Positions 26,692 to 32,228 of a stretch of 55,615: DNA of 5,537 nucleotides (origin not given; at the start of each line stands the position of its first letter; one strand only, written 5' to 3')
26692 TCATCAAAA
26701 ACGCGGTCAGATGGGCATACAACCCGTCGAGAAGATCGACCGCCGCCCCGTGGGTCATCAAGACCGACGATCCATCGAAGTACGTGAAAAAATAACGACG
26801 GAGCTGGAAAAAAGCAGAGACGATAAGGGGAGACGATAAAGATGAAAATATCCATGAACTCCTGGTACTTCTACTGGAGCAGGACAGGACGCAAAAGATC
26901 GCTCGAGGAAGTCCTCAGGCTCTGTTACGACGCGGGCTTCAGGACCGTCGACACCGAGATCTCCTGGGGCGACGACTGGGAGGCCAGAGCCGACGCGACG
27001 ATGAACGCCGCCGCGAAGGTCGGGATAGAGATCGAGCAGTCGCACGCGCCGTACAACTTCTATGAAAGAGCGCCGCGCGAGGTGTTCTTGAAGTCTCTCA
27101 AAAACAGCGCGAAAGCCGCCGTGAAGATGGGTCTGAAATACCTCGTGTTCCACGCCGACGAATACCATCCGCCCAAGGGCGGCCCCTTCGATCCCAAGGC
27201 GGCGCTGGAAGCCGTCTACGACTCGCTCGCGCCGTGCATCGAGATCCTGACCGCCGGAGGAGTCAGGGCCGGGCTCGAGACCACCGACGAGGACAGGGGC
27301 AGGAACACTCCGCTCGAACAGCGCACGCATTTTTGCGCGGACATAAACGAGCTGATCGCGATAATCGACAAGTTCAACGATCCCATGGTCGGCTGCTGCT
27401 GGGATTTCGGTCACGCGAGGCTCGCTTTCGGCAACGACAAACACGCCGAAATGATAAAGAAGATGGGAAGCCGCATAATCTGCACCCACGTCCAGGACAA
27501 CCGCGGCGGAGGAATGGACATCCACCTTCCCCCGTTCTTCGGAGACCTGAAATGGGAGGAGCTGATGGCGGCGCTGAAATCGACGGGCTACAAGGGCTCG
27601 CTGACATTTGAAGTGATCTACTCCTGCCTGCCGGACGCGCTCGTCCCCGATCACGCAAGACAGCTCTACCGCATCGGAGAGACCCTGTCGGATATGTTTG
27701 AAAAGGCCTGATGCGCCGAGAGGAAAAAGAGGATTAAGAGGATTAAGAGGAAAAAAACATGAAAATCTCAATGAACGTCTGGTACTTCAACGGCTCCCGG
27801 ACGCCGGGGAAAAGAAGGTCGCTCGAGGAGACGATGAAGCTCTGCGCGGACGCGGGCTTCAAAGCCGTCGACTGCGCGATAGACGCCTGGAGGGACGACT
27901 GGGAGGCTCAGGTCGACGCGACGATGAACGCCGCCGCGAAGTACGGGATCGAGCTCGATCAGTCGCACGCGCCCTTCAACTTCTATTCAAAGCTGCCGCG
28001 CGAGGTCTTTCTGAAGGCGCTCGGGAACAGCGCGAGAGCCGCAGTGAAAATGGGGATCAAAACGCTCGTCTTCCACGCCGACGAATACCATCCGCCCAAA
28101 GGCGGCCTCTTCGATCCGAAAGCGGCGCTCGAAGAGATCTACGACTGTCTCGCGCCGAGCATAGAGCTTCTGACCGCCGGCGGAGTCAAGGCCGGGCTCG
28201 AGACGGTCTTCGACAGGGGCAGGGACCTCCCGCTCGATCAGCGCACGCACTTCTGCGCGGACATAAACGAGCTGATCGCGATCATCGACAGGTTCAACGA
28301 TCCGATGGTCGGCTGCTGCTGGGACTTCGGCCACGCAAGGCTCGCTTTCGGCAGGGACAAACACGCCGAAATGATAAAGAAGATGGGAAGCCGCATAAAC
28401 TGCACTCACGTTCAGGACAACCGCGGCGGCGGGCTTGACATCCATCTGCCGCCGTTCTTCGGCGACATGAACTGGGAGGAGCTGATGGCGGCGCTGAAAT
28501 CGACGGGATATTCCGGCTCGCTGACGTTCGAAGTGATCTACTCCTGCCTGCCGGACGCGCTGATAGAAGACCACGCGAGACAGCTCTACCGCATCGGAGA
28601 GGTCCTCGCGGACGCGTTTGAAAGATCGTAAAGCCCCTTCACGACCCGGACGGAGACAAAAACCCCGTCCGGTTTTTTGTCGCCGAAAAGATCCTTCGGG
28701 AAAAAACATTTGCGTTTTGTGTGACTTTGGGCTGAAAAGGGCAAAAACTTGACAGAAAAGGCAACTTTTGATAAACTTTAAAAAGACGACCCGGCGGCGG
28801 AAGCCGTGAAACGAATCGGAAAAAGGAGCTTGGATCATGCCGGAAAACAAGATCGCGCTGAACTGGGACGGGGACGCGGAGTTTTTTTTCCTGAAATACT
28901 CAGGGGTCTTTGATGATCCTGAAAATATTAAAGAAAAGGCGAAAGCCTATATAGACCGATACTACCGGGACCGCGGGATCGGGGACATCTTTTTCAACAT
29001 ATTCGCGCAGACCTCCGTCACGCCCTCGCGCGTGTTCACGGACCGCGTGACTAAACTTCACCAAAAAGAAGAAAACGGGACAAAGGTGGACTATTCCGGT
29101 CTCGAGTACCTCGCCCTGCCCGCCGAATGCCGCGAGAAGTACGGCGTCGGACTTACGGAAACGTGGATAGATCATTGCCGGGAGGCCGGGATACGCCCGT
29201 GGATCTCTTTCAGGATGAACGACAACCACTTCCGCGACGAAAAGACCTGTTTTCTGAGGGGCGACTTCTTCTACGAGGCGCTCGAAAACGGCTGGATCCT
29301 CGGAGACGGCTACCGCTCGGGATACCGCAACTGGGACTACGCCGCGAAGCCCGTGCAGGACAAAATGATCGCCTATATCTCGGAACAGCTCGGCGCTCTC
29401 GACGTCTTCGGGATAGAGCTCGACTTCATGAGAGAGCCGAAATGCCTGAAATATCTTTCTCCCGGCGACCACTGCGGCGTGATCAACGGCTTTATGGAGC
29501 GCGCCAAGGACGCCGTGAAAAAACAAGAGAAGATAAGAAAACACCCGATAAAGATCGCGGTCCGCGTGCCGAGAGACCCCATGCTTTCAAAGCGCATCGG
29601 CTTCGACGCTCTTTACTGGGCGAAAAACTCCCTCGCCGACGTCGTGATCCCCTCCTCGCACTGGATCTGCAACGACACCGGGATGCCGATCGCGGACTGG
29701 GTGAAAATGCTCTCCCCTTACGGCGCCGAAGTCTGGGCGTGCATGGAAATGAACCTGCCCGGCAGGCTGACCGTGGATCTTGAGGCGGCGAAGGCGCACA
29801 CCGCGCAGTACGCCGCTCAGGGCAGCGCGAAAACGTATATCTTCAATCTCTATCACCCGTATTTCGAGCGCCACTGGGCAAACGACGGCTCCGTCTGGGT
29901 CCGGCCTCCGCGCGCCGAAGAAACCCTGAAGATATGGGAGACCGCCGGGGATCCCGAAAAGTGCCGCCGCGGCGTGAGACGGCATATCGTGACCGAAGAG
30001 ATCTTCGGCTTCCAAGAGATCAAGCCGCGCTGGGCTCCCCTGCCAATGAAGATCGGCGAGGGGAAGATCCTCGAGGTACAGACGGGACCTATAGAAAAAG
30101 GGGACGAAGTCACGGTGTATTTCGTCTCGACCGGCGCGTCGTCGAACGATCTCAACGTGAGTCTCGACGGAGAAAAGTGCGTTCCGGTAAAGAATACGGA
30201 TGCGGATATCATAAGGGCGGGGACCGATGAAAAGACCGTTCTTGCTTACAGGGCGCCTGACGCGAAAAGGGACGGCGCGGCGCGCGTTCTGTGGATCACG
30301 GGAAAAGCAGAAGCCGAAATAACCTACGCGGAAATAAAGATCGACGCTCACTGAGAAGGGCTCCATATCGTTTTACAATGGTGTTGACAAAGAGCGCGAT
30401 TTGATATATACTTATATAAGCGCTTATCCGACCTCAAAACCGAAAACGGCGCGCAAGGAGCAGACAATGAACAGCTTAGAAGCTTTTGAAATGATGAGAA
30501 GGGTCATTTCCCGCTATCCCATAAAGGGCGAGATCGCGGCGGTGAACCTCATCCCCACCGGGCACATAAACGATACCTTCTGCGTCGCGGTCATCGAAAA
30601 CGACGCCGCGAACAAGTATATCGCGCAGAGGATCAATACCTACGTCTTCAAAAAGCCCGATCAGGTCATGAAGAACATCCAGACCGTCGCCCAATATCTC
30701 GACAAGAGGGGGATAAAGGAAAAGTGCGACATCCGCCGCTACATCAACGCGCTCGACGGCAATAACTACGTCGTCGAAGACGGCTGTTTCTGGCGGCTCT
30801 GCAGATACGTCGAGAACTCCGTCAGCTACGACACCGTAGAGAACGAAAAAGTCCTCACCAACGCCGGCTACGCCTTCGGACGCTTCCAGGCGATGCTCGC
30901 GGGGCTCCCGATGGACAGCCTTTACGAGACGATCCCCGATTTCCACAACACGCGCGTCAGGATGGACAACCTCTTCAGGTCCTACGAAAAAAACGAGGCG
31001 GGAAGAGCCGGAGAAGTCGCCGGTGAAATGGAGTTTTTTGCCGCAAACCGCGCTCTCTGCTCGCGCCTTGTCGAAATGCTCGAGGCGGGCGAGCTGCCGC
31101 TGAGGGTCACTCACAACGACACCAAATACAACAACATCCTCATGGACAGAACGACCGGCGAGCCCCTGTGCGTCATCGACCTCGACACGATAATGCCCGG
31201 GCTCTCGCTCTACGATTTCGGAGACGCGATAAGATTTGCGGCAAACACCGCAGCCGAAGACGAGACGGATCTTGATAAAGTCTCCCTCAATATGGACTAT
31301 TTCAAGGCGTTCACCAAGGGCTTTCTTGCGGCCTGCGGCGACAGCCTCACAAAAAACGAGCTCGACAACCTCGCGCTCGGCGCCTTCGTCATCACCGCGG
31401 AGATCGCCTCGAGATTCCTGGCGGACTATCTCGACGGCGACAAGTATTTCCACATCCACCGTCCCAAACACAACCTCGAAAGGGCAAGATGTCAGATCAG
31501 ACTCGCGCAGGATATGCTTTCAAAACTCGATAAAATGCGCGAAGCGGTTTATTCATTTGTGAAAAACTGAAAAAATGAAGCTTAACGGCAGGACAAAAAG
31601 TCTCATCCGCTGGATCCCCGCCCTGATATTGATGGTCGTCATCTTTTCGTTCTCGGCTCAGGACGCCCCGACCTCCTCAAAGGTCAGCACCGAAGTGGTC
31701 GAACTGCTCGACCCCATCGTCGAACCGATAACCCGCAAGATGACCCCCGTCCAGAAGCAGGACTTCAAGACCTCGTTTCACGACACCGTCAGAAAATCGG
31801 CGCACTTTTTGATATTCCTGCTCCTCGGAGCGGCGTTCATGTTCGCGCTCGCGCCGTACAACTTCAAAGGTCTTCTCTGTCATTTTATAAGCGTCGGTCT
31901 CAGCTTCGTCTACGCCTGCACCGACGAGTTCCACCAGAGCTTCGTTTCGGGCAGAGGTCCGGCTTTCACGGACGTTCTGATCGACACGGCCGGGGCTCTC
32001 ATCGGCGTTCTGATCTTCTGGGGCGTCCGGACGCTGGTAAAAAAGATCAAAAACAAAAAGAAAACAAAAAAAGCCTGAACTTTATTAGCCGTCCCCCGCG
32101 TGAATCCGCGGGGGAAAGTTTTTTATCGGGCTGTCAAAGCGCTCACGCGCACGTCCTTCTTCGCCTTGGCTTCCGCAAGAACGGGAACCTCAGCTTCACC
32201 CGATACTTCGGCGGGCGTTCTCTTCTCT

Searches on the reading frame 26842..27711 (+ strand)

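Call 39: search_protein_families(library=pfam, proteins=[window:26842-27711:+], max_evalue=0.00001)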
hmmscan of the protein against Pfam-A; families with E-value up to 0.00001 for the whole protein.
window:26842-27711:+ (289 aa): 1 family
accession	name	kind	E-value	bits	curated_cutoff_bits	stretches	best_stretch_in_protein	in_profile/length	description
PF01261.30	AP_endonuc_2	-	1.4e-31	110.5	31.1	1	26-266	2-237/249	Xylose isomerase-like TIM barrel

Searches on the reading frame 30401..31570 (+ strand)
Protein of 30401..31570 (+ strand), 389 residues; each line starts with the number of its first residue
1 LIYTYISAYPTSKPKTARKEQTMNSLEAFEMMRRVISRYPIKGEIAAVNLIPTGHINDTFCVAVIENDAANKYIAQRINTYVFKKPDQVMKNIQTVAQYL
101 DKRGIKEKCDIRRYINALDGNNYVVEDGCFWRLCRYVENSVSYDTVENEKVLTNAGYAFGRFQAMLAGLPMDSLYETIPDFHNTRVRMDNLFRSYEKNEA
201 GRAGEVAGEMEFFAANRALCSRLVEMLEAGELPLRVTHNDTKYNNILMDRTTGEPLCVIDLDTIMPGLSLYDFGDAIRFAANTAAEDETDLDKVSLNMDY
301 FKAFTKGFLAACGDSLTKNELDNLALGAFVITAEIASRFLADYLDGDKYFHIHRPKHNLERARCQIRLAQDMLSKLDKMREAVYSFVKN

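Call 39: search_protein_families(library=pfam, proteins=[window:30401-31570:+], max_evalue=0.00001)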
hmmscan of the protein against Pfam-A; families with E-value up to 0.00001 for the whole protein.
window:30401-31570:+ (389 aa): 1 family
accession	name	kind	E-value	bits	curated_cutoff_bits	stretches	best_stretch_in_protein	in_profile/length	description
PF01636.29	APH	-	6e-14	52.8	23.2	1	72-279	22-212/239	Phosphotransferase enzyme family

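Call 74: find_related_loci(query=window:30494-31567:+, collection=metagenome_contigs, flank=7000)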
Query window:30494-31567:+ (358 aa) in metagenome_contigs; peptide patterns used: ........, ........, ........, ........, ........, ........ (x = any residue, [..] = any of these).
324 stretches matched a pattern; 269 encode a relative of the query (tblastn E <= 1e-3); the best 80 are kept; 80 distinct loci.
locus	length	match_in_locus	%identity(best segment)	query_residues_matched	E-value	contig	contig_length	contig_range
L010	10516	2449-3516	58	1-355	6e-136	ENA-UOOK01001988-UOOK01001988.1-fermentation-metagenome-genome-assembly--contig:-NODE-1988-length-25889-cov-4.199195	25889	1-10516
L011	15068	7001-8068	58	1-355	5e-136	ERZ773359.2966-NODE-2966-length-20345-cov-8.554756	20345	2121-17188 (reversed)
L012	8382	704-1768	57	1-354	4e-135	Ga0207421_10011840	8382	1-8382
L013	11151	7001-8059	57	1-352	8e-134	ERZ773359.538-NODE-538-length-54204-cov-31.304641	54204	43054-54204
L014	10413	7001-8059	57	1-352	8e-133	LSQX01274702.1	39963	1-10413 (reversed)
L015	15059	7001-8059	57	1-352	8e-133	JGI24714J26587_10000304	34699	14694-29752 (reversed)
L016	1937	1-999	60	24-355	3e-142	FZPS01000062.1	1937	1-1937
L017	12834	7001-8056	55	1-352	8e-131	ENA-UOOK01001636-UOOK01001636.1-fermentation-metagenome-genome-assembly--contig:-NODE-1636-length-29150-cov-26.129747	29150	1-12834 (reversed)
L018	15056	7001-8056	55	1-352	8e-131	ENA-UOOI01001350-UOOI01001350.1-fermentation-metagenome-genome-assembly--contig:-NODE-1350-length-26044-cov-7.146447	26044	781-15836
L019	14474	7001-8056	54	1-352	2e-129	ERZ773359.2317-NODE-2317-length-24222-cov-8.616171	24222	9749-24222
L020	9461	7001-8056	54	1-352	2e-129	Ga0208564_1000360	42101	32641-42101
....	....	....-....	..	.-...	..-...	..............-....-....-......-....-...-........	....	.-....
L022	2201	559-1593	48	8-352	2e-116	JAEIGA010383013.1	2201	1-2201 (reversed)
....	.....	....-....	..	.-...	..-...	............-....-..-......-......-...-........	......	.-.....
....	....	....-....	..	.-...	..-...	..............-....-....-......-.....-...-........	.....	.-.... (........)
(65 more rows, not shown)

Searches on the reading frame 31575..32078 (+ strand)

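Call 39: search_protein_families(library=pfam, proteins=[window:31575-32078:+], max_evalue=0.00001)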
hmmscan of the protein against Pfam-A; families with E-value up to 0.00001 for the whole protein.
window:31575-32078:+ (167 aa): 1 family
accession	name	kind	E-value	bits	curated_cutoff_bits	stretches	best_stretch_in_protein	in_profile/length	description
PF04892.17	VanZ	-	1.5e-22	81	30.1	1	13-149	2-123/126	VanZ like family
